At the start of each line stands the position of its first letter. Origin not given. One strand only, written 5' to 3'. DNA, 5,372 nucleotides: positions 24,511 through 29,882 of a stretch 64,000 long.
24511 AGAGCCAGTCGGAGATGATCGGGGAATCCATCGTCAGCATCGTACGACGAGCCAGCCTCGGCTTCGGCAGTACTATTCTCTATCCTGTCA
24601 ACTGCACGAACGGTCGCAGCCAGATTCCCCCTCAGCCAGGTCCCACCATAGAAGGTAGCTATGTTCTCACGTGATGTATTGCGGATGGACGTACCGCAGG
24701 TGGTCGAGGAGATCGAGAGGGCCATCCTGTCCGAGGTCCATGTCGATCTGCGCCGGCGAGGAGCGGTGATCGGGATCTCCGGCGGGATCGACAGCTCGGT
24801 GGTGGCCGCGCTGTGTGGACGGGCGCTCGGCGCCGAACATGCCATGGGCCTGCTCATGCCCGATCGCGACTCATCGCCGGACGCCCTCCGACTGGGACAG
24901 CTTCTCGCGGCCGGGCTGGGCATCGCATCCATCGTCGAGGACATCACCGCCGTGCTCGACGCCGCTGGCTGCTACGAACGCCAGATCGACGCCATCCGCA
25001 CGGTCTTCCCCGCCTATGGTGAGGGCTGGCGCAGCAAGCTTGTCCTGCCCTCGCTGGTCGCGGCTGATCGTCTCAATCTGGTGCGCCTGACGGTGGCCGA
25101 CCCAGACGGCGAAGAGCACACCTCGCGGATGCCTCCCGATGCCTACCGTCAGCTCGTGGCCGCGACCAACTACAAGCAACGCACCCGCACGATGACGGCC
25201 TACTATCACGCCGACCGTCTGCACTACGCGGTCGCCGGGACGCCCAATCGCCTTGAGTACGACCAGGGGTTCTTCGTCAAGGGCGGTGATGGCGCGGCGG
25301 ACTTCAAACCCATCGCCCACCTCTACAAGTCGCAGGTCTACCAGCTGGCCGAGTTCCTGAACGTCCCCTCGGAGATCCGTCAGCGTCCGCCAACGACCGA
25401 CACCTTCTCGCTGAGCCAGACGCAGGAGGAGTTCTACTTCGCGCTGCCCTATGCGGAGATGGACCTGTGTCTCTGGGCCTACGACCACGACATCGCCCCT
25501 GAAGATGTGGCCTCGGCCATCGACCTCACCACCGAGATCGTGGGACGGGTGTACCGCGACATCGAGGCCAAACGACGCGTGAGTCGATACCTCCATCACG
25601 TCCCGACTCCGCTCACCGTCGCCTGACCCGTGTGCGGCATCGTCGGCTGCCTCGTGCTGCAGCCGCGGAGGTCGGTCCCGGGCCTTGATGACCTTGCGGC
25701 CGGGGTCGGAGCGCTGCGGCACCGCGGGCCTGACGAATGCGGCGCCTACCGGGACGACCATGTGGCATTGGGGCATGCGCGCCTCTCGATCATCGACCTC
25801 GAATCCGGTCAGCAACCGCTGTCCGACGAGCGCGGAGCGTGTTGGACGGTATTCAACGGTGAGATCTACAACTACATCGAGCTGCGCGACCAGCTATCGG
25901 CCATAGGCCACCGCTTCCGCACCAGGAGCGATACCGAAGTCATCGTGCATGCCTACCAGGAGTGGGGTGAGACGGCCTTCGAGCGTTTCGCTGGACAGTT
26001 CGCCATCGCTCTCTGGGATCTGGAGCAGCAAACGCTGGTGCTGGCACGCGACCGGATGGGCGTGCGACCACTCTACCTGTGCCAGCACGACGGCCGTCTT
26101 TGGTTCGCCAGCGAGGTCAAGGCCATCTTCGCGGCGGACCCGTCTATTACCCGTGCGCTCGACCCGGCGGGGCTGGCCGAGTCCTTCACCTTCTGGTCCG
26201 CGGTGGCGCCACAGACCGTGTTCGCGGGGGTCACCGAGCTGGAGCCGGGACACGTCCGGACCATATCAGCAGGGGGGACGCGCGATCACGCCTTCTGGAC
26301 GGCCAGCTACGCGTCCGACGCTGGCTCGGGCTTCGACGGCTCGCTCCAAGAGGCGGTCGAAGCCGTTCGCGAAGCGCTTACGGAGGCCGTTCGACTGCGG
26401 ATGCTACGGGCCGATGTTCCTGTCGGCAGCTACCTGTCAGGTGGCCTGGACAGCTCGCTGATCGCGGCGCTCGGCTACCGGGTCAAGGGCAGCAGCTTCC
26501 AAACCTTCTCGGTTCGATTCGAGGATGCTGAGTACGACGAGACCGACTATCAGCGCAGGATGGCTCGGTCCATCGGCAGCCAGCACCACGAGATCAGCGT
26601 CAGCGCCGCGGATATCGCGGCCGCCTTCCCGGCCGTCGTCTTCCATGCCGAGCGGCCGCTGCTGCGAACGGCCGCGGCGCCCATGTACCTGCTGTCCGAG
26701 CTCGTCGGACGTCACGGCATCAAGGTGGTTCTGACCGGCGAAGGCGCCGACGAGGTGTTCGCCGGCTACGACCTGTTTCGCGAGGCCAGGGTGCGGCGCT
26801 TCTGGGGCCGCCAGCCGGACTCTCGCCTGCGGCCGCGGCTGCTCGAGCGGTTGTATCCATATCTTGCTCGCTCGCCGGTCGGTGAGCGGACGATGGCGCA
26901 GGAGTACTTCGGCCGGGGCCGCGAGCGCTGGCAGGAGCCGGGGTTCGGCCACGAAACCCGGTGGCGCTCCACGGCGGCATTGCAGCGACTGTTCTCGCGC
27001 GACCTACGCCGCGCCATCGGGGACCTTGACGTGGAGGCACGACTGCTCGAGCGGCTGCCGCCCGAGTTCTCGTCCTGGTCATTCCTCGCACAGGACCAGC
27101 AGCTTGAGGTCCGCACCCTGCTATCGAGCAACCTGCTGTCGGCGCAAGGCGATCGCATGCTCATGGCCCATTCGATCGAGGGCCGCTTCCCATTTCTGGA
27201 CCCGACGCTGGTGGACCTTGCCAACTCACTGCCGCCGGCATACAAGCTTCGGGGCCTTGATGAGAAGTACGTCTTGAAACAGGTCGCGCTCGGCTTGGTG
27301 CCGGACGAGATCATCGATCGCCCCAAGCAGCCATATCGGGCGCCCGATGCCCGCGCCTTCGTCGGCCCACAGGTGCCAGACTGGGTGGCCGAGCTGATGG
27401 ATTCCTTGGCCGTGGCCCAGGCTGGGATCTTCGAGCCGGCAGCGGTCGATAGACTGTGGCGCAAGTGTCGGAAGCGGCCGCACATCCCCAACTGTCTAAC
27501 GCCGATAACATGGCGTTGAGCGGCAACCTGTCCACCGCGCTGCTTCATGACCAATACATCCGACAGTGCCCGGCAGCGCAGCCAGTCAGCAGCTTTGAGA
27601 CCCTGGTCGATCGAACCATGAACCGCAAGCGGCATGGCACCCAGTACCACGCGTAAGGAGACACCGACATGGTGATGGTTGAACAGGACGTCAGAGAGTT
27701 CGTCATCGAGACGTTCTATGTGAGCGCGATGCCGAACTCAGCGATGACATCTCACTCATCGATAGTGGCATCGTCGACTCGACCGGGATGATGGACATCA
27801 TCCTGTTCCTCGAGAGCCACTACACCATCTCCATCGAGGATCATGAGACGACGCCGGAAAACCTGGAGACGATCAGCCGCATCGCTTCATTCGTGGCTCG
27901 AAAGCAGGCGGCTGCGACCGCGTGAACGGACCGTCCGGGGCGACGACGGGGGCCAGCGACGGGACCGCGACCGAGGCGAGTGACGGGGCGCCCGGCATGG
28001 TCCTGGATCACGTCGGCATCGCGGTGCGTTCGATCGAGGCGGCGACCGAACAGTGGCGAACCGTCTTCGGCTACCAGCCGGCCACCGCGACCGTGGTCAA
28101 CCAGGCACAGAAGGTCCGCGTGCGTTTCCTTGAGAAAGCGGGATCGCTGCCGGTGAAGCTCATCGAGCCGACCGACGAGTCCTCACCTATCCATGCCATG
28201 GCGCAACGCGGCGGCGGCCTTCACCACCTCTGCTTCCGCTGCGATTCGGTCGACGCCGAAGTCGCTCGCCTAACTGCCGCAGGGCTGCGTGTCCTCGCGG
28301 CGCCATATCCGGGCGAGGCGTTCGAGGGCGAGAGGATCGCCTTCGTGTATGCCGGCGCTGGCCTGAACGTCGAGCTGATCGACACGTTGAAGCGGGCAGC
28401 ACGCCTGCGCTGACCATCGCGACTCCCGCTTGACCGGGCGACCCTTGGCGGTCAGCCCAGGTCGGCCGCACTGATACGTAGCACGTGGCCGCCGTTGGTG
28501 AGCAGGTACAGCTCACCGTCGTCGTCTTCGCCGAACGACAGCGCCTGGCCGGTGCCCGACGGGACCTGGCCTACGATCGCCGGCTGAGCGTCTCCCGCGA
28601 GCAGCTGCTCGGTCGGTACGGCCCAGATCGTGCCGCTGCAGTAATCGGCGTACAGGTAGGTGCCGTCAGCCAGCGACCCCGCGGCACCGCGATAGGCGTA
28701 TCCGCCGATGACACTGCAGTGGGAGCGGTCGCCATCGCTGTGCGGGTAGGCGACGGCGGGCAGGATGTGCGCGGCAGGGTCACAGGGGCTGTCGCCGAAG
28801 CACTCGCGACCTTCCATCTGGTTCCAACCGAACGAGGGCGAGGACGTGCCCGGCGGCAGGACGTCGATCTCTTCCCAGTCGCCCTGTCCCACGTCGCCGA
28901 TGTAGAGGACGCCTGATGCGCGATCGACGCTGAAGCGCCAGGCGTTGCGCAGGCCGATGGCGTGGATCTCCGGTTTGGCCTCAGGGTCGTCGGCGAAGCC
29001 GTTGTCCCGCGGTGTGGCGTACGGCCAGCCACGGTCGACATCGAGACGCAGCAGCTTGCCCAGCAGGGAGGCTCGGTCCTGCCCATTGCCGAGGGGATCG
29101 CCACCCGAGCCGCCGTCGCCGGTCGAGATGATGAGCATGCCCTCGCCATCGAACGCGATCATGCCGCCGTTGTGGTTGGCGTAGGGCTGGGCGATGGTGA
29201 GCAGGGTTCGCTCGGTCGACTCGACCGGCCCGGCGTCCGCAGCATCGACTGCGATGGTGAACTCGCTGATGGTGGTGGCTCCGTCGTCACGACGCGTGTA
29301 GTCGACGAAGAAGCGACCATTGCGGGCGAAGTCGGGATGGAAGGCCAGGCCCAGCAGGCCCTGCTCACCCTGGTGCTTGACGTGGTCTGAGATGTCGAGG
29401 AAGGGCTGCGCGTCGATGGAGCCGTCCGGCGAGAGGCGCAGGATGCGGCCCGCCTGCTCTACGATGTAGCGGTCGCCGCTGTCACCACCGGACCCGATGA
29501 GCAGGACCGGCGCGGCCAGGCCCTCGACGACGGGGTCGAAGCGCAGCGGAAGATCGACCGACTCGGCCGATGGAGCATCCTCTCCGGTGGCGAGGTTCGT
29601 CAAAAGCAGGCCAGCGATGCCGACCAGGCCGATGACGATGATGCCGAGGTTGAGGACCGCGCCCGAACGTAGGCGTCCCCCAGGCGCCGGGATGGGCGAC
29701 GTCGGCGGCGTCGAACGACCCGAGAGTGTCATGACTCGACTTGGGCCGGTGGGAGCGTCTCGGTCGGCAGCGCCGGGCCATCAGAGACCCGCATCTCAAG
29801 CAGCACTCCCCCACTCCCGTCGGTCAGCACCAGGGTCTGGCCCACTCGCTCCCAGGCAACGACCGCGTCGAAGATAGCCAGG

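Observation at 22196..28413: Divergent accessory cassette built around a carrier protein, two amidotransferases, an adenylating ligase and a NeuD/PglD-type acyltransferase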

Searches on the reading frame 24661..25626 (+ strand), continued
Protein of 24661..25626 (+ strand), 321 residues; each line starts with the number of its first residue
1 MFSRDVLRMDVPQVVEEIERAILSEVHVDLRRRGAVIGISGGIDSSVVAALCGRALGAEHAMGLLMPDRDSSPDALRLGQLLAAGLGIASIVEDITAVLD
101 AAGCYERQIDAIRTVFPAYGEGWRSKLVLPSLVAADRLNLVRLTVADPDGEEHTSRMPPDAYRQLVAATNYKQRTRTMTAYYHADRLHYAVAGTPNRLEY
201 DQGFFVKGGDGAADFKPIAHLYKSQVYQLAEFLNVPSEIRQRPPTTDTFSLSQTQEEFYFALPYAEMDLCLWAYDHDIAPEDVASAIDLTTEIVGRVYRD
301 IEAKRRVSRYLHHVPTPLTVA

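Call 67: search_protein_families(library=ncbifam, proteins=[L089:9984-11090:+, L089:3635-4573:+, L088:13908-14600:-, L089:4897-5190:+], max_evalue=0.001)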
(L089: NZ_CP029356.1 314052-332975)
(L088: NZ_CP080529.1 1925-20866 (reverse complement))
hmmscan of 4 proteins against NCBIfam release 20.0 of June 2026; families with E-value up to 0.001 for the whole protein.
L089:9984-11090:+ (368 aa): 0 families

L089:3635-4573:+ (312 aa): 2 families
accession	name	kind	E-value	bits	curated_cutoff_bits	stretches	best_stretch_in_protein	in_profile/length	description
TIGR03938.2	deacetyl_PgaB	equivalog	1.4e-06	26.9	321.9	0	39-99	30-90/621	poly-beta-1,6-N-acetyl-D-glucosamine N-deacetylase PgaB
NF011177.0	PRK14582.1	equivalog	4.6e-06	25.2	923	0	39-100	73-134/671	poly-beta-1,6-N-acetyl-D-glucosamine N-deacetylase PgaB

L088:13908-14600:- (230 aa): 37 families (the best 25 are shown)
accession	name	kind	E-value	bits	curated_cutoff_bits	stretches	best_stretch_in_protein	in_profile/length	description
TIGR03534.1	RF_mod_PrmC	equivalog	9.2e-52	176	199.1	1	10-222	47-252/253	peptide chain release factor N(5)-glutamine methyltransferase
TIGR00536.1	hemK_fam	subfamily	1.1e-46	159.2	115.5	1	10-227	72-283/286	HemK family protein methyltransferase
TIGR03533.1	L3_gln_methyl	equivalog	1.2e-34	120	229.7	1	9-192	78-255/284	50S ribosomal protein L3 N(5)-glutamine methyltransferase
TIGR03704.1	PrmC_rel_meth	equivalog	4.5e-33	114.7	248.8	1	13-215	47-242/251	putative protein N(5)-glutamine methyltransferase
NF002421.0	PRK01544.1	equivalog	6.5e-18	64.7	567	1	50-200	135-281/524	bifunctional peptide chain release factor N(5)-glutamine methyltransferase PrmC/tRNA (guanosine(46)-N7)-methyltransferase TrmB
NF011529.0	PRK14968.1-3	equivalog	2.1e-13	50.2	162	1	49-200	30-169/198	putative methyltransferase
TIGR00537.1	hemK_rel_arch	hypoth_equivalog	1.3e-09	38.1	87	1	49-201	15-154/179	HemK2/MTQ2 family protein methyltransferase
NF011530.0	PRK14968.1-4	equivalog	5.8e-09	35.6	243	1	53-188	39-157/202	putative methyltransferase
NF002910.0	PRK03522.2-3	equivalog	2.8e-08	33.2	558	1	51-134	232-317/383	23S rRNA (uracil(747)-C(5))-methyltransferase RlmC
NF007023.0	PRK09489.1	equivalog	4.6e-08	32.6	295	1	55-136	198-272/342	16S rRNA (guanine(1207)-N(2))-methyltransferase RsmC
NF011527.0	PRK14968.1-1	equivalog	1e-07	31.9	242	1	35-188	20-151/192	putative methyltransferase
NF001556.0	PRK00377.1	equivalog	2.2e-07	30.8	238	1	42-120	31-108/198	cobalt-precorrin-6Y C(15)-methyltransferase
NF010703.0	PRK14103.1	equivalog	6.2e-07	29.1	320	1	48-100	24-76/256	trans-aconitate 2-methyltransferase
NF050150.1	RiPP_MTase_ApyS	equivalog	8.4e-07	28.5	400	1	51-118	139-206/323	RiPP biosynthesis methyltransferase ApyS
TIGR00406.1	prmA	equivalog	1e-06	28.4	183.15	1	44-132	150-232/288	50S ribosomal protein L11 methyltransferase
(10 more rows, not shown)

L089:4897-5190:+ (97 aa): 6 families
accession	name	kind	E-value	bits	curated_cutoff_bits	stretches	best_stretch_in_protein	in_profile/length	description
NF052616.1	ACP_for_OlsHI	equivalog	2.1e-14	53.6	130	1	17-90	6-80/83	ornithine lipid biosynthesis acyl carrier protein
NF058660.1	cispen_ACP_AmcB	equivalog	3.4e-08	33.5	80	1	34-90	22-78/80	cispentacin biosynthesis acyl carrier protein AmcB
NF002150.0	PRK00982.1-4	subfamily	6.1e-05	23.2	66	1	19-90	10-78/80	acyl carrier protein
NF002147.0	PRK00982.1-1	equivalog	0.00058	19.6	84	1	38-89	30-79/83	acyl carrier protein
NF003464.0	PRK05087.1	equivalog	0.00062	19.7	68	1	39-86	26-73/78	D-alanine--poly(phosphoribitol) ligase subunit DltC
NF005798.0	PRK07639.1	equivalog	0.00096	19.5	100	0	34-93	25-84/91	petrobactin biosynthesis protein AsbD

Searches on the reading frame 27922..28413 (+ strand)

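Call 6: search_protein_families(library=pfam, proteins=[window:27922-28413:+], max_evalue=0.01)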
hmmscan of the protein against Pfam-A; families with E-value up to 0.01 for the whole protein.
window:27922-28413:+ (163 aa): 4 families
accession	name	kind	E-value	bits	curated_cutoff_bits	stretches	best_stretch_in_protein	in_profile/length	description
PF13669.12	Glyoxalase_4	-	3e-24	85.8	27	1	29-141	1-109/109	Glyoxalase/Bleomycin resistance protein/Dioxygenase superfamily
PF00903.31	Glyoxalase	-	3.6e-10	40.7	20.6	1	28-129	2-100/121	Glyoxalase/Bleomycin resistance protein/Dioxygenase superfamily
PF13468.12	Glyoxalase_3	-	1.3e-08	35.6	25.1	1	28-128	1-102/176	Glyoxalase-like domain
PF18029.7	Glyoxalase_6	-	0.00021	22.3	23.6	1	32-129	3-88/106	Glyoxalase-like domain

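Call 7: search_protein_families(library=ncbifam, proteins=[window:27922-28413:+], max_evalue=0.01)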
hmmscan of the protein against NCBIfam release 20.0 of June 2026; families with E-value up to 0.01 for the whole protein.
window:27922-28413:+ (163 aa): 7 families
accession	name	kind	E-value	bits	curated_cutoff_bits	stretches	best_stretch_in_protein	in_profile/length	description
TIGR03081.1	metmalonyl_epim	equivalog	4e-20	72.7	114.95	1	28-143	2-116/129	methylmalonyl-CoA epimerase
NF042435.1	DhshikDhtase_QuiC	equivalog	7.1e-05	21.5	1200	1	26-128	440-548/635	3-dehydroshikimate dehydratase QuiC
NF050075.1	SMU1112c_YaeR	equivalog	0.00023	21.4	140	1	28-153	4-124/125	SMU1112c/YaeR family gloxylase I-like metalloprotein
TIGR03645.1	glyox_marine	hypoth_equivalog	0.0005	20.1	262.05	0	61-137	55-130/162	lactoylglutathione lyase family protein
TIGR00068.2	glyox_I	equivalog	0.00093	19.1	120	0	95-155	83-140/143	lactoylglutathione lyase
TIGR01263.1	4HPPD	equivalog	0.002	17.7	277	1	26-128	157-267/353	4-hydroxyphenylpyruvate dioxygenase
NF008551.0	PRK11478.1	equivalog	0.006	17.1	148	0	96-153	72-127/129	VOC family protein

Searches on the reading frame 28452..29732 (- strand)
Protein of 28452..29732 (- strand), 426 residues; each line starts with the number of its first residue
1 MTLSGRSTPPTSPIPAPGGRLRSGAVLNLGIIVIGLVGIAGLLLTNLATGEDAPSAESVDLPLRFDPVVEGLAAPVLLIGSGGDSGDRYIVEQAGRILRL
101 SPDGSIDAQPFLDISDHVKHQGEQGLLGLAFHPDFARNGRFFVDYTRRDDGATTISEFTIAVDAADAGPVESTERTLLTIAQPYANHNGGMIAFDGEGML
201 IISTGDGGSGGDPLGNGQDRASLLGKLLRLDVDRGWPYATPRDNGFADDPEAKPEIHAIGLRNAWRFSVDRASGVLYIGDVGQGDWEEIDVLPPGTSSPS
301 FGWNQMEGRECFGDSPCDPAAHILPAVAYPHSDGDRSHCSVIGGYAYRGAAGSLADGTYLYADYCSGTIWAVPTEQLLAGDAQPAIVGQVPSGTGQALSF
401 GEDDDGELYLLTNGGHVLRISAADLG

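Call 6: search_protein_families(library=pfam, proteins=[window:28452-29732:-], max_evalue=0.01)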
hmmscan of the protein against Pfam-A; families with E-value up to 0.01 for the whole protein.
window:28452-29732:- (426 aa): 1 family
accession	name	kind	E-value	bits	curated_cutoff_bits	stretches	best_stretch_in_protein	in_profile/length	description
PF07995.17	GSDH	-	6.5e-31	108.3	25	1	87-375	14-289/332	Glucose / Sorbosone dehydrogenase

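Call 7: search_protein_families(library=ncbifam, proteins=[window:28452-29732:-], max_evalue=0.01)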
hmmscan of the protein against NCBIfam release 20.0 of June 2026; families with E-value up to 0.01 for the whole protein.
window:28452-29732:- (426 aa): 1 family
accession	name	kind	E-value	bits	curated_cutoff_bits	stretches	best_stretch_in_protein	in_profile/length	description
TIGR03606.1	non_repeat_PQQ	subfamily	6.1e-10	38.5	434.55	1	90-308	45-272/454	glucose/sorbosone family PQQ-dependent dehydrogenase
